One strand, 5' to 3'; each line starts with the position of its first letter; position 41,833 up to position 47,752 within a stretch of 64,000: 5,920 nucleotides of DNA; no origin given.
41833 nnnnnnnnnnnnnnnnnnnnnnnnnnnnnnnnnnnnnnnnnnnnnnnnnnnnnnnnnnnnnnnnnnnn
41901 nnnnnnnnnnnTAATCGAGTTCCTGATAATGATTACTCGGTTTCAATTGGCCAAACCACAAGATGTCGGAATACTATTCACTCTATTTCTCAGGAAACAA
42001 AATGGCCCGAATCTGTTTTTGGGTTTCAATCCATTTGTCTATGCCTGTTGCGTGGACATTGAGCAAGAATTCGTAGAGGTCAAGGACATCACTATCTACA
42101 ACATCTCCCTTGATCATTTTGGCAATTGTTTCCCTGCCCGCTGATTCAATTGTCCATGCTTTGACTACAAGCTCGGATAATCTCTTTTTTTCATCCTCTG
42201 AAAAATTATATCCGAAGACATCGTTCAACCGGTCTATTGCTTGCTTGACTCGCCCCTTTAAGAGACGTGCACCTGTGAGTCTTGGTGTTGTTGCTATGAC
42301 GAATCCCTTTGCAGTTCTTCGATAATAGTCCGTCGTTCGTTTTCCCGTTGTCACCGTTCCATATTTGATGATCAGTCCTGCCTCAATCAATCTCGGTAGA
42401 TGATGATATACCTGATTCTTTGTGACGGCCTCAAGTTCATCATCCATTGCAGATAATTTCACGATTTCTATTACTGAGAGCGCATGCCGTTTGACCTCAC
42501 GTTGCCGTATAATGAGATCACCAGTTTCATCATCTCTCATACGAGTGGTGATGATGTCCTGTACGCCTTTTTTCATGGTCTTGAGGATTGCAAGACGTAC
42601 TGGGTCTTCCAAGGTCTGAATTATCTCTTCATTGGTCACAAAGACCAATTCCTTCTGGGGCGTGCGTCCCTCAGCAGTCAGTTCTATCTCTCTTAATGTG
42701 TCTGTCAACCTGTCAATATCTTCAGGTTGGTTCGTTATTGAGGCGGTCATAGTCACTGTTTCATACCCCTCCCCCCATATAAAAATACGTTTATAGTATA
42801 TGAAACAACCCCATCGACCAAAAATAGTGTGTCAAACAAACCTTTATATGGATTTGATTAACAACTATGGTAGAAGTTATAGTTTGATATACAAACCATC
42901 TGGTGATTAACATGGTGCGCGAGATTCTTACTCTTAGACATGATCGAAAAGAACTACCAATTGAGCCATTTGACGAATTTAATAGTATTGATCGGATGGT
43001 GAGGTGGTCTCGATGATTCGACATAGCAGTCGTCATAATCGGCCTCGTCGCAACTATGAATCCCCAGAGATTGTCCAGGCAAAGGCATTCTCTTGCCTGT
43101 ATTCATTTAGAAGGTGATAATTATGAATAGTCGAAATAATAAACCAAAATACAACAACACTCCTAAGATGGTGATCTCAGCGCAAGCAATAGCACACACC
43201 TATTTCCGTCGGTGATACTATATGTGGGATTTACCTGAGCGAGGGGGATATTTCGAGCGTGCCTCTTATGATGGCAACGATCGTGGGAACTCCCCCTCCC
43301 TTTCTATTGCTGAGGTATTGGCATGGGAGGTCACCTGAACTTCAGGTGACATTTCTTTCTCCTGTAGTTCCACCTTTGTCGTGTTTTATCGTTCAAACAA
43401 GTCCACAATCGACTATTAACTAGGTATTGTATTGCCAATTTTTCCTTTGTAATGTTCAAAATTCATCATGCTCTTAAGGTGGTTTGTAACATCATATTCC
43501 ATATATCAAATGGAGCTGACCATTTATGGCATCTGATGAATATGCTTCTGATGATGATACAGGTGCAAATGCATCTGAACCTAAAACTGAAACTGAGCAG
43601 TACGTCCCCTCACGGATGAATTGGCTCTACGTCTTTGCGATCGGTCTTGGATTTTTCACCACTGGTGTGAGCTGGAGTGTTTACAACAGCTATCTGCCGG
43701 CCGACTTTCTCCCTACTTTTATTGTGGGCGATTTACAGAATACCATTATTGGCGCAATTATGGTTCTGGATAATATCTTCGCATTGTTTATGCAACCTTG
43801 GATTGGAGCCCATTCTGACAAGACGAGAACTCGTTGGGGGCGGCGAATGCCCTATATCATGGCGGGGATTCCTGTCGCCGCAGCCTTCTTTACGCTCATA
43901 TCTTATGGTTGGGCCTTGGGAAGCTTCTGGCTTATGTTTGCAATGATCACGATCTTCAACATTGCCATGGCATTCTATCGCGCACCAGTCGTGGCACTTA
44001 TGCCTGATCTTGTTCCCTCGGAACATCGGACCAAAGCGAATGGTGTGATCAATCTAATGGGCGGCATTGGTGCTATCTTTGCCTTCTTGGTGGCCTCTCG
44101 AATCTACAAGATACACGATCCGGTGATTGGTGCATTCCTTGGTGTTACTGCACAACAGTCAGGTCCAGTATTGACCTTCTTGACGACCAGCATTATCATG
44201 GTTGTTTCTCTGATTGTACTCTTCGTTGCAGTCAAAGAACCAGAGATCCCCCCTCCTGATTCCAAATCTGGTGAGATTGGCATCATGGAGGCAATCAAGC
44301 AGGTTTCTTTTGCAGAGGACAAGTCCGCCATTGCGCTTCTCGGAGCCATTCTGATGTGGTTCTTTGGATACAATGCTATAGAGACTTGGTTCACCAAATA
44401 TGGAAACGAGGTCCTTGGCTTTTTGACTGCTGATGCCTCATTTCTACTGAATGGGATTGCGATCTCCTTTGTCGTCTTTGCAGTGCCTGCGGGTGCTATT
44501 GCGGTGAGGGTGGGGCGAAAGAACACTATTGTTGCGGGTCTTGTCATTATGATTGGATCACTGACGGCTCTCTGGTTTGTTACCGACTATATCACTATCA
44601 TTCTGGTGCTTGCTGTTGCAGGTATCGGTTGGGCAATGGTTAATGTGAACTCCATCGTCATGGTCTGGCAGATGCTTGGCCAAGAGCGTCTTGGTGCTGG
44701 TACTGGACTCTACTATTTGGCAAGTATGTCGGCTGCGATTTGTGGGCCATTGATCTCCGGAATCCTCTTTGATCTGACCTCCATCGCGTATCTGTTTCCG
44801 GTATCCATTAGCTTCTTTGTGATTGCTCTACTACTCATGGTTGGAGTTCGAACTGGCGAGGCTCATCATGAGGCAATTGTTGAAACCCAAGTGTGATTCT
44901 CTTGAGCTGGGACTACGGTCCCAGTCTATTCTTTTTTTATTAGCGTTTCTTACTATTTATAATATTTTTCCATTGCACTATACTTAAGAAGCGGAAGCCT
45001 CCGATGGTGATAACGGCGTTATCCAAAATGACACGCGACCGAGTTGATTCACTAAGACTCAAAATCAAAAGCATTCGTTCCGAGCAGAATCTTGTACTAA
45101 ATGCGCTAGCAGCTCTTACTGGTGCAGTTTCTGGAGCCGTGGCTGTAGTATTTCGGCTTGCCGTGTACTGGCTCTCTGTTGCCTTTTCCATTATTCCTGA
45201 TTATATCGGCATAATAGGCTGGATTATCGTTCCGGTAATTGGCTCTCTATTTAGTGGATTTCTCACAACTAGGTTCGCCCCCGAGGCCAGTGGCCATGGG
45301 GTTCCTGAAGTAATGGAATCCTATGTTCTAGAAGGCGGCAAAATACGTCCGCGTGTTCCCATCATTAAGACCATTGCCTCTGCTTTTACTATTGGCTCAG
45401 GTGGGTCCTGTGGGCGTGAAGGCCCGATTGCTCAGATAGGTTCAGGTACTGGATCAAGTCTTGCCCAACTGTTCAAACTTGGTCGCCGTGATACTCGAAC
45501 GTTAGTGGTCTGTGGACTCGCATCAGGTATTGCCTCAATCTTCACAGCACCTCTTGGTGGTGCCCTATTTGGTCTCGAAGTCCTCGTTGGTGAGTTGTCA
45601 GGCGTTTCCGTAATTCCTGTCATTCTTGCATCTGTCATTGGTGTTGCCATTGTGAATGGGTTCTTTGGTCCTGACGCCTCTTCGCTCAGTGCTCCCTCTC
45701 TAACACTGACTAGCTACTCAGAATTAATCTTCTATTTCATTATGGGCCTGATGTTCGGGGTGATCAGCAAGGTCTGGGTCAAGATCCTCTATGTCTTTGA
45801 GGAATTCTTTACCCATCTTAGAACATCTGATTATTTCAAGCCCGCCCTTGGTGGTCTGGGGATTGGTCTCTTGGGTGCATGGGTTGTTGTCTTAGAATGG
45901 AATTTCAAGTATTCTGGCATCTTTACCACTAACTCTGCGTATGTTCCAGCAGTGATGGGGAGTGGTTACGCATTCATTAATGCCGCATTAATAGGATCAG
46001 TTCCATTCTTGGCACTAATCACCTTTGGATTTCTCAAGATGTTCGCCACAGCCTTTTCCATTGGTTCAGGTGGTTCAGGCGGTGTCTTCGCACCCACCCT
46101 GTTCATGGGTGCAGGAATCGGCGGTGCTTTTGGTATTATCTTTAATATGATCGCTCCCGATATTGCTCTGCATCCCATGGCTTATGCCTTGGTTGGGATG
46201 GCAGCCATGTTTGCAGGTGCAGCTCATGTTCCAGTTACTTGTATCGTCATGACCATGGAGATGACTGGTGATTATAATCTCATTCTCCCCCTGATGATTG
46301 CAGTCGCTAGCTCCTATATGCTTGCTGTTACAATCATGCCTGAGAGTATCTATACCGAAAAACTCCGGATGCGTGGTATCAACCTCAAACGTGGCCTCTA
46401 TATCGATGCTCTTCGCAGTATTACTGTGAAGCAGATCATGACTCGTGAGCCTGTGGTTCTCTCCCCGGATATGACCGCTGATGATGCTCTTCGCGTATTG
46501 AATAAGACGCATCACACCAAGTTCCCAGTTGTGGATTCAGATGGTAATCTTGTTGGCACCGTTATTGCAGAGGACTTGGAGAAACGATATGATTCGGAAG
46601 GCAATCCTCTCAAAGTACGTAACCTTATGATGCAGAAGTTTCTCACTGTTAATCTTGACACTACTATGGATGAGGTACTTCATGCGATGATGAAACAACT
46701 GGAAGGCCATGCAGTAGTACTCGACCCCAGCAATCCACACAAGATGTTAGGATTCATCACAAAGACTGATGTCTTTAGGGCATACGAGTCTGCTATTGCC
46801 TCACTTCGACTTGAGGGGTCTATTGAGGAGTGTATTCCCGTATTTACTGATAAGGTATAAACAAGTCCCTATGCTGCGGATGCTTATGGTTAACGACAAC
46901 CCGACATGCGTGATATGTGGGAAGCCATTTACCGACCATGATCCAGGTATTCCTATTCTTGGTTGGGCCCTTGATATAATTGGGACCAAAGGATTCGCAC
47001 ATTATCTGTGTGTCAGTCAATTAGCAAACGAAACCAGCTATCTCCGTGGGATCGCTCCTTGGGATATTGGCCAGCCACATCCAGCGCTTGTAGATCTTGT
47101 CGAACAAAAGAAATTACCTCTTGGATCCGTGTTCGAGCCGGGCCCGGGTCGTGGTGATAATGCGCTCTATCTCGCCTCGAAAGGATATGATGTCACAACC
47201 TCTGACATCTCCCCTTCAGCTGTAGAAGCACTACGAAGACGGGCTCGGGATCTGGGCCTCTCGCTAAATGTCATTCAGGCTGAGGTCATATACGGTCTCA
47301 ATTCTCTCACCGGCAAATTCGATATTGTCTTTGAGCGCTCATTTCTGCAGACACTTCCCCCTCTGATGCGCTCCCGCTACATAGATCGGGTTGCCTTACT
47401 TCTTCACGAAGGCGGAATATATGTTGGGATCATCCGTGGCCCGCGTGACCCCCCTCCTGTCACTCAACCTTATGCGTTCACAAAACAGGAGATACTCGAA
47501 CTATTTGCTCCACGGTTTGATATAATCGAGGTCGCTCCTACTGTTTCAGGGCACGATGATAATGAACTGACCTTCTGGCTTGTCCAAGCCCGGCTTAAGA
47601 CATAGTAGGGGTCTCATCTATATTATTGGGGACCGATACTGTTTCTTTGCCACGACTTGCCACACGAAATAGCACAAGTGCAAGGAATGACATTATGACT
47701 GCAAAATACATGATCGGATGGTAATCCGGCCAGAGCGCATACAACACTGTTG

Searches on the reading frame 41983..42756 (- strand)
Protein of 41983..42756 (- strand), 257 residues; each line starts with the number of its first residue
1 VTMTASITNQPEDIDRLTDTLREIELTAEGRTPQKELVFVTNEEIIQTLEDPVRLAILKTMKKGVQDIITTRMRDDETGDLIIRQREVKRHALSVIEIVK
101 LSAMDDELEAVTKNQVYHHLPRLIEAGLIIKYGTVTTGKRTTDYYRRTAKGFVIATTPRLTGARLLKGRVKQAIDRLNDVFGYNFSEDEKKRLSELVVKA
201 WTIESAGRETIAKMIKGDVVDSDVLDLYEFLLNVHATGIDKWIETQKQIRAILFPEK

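Call 3: search_protein_families(library=pfam, proteins=[window:41983-42756:-], max_evalue=10)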
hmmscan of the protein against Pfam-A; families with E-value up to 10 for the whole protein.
window:41983-42756:- (257 aa): 3 families
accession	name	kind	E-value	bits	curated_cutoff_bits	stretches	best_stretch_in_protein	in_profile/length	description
PF12840.13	HTH_20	-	2.7e-05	24.5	27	1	102-129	22-48/51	Helix-turn-helix domain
PF03551.20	PadR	-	0.0006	20.2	27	1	100-151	18-69/75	Transcriptional regulator PadR-like family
PF01022.26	HTH_5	-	0.026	14.8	22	1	114-131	30-47/47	Bacterial regulatory protein, arsR family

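Call 47: search_protein_families(library=ncbifam, proteins=[window:41983-42756:-], max_evalue=1)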
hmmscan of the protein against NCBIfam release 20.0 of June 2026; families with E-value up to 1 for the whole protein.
window:41983-42756:- (257 aa): 3 families
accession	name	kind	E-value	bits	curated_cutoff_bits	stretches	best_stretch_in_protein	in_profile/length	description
TIGR03433.1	padR_acidobact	paralog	0.018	15.1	101.8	1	91-151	19-77/101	PadR family transcriptional regulator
NF033788.1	HTH_metalloreg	subfamily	0.076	12.8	55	0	44-63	3-22/77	metalloregulator ArsR/SmtB family transcription factor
NF033789.1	repress_SdpR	subfamily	0.088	12.7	100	0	47-64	3-20/79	autorepressor SdpR family transcription factor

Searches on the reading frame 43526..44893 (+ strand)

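Call 19: search_protein_families(library=pfam, proteins=[window:43526-44893:+], max_evalue=0.001)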
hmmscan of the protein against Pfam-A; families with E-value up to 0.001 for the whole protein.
window:43526-44893:+ (456 aa): 3 families
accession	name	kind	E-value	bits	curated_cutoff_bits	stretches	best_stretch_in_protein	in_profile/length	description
PF07690.21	MFS_1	-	6.2e-35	121.2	33.4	2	40-314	2-252/347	Major Facilitator Superfamily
PF13347.12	MFS_2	-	7.5e-26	91.1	27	1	39-379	2-338/427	MFS/sugar transport protein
PF03209.21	PUCC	-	5e-11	42.7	21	1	73-439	15-388/401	PUCC protein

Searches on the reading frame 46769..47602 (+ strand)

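Call 19: search_protein_families(library=pfam, proteins=[window:46769-47602:+], max_evalue=0.001)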
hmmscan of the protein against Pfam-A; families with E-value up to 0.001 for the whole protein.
window:46769-47602:+ (278 aa): 6 families
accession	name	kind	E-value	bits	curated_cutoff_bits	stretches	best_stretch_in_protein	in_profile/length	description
PF05724.17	TPMT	-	5e-16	59.5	26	1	91-255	10-188/218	Thiopurine S-methyltransferase (TPMT)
PF13649.12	Methyltransf_25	-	1.5e-10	42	27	1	121-216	1-97/97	Methyltransferase domain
PF08241.18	Methyltransf_11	-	1.5e-08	35.6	21.2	1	123-219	2-94/95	Methyltransferase domain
PF08242.18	Methyltransf_12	-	4e-07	31.1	30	1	125-217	4-97/98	Methyltransferase domain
PF03848.20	TehB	-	3.1e-06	27.2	20.4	1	116-241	29-153/193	Tellurite resistance protein TehB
PF13847.12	Methyltransf_31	-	0.00016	21.8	27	1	121-218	7-107/145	Methyltransferase domain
